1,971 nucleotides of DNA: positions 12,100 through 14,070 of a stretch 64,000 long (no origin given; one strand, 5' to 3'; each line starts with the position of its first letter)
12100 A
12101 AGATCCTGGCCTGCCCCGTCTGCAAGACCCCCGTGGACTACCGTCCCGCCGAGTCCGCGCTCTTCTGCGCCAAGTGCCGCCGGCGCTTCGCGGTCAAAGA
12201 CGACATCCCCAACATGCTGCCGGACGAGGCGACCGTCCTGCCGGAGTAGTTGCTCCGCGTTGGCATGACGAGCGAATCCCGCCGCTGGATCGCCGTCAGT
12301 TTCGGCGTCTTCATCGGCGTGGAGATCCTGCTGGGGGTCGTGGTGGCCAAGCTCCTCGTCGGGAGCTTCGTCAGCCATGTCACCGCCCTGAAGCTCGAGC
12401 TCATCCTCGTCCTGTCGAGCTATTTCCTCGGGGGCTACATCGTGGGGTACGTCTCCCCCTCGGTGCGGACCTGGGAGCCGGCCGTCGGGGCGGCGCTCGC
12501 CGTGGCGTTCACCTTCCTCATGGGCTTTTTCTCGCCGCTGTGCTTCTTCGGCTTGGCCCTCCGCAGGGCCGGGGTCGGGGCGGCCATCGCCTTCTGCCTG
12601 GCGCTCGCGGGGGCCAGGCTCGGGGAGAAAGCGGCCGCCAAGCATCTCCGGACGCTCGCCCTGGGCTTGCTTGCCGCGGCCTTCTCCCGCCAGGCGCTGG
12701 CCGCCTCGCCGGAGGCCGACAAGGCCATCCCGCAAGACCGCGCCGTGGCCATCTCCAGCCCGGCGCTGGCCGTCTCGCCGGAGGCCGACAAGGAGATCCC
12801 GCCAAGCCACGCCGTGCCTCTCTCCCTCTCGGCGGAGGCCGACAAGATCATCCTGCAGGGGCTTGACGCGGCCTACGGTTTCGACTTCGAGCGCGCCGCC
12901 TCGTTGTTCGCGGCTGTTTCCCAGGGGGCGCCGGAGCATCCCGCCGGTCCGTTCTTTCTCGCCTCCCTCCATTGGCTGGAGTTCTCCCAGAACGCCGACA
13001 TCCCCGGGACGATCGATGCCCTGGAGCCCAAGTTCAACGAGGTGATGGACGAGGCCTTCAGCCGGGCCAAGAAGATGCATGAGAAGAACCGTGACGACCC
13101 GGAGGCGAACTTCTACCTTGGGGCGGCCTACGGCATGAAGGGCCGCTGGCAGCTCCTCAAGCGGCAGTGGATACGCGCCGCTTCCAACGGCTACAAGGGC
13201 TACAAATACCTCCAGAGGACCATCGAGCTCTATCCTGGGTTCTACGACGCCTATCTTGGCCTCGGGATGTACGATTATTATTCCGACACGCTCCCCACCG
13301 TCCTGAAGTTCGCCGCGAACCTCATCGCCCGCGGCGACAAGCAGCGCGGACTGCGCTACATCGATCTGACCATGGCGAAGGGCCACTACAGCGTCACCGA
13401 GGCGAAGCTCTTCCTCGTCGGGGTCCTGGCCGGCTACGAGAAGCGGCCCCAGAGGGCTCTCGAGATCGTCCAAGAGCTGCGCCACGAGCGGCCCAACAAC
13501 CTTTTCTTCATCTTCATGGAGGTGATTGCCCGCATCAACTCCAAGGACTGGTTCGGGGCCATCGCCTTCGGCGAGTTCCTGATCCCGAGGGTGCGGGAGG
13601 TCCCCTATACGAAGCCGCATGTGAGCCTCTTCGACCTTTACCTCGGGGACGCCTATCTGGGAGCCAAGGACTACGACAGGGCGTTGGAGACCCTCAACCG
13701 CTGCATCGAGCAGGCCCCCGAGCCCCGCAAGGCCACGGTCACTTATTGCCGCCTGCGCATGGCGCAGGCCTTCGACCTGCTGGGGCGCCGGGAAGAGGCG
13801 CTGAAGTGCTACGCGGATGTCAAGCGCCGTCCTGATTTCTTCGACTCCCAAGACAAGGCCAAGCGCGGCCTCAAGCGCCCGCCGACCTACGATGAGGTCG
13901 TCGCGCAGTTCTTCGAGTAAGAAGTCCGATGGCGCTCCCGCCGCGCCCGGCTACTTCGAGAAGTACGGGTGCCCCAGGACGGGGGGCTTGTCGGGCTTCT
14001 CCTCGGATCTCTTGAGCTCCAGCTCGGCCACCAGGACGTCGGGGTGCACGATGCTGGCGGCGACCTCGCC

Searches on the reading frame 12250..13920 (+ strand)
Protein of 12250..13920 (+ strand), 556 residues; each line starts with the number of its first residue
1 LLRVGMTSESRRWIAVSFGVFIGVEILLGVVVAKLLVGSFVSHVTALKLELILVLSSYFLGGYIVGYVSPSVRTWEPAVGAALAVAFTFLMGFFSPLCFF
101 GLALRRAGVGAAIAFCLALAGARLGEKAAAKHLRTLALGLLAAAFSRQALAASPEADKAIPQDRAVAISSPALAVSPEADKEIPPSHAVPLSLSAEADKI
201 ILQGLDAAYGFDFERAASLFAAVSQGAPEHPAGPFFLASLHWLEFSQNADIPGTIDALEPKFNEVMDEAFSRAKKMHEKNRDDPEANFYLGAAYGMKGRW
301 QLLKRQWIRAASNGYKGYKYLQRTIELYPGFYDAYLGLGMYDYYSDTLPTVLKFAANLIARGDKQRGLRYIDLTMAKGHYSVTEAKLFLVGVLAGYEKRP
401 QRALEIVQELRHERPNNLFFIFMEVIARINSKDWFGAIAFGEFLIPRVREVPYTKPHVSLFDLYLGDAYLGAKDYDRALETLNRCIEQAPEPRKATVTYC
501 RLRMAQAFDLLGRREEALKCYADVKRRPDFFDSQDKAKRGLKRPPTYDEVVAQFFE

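Call 32: search_protein_families(library=pfam, proteins=[window:12250-13920:+], max_evalue=0.001)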
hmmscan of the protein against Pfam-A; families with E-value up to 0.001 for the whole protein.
window:12250-13920:+ (556 aa): 8 families
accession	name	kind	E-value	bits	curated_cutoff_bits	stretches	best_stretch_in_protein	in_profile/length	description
PF14559.12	TPR_19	-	7.7e-10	39.4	25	0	470-524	2-51/68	Tetratricopeptide repeat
PF13174.12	TPR_6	-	5.6e-07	30.2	26.3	1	463-491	4-32/33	Tetratricopeptide repeat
PF13428.12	TPR_14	-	3.6e-05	24.5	23.5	0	463-500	5-42/44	Tetratricopeptide repeat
PF13424.12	TPR_12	-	4.8e-05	23.9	30.1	1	464-523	8-70/77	Tetratricopeptide repeat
PF13181.12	TPR_8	-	5.6e-05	23.4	25.7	0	465-491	7-33/34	Tetratricopeptide repeat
PF13431.12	TPR_17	-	9.9e-05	22.8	24.4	0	278-300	7-29/34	Tetratricopeptide repeat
PF00515.34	TPR_1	-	0.00011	22.2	27.8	0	464-491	6-33/34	Tetratricopeptide repeat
PF07719.23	TPR_2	-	0.00077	19.9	27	0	464-491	6-33/34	Tetratricopeptide repeat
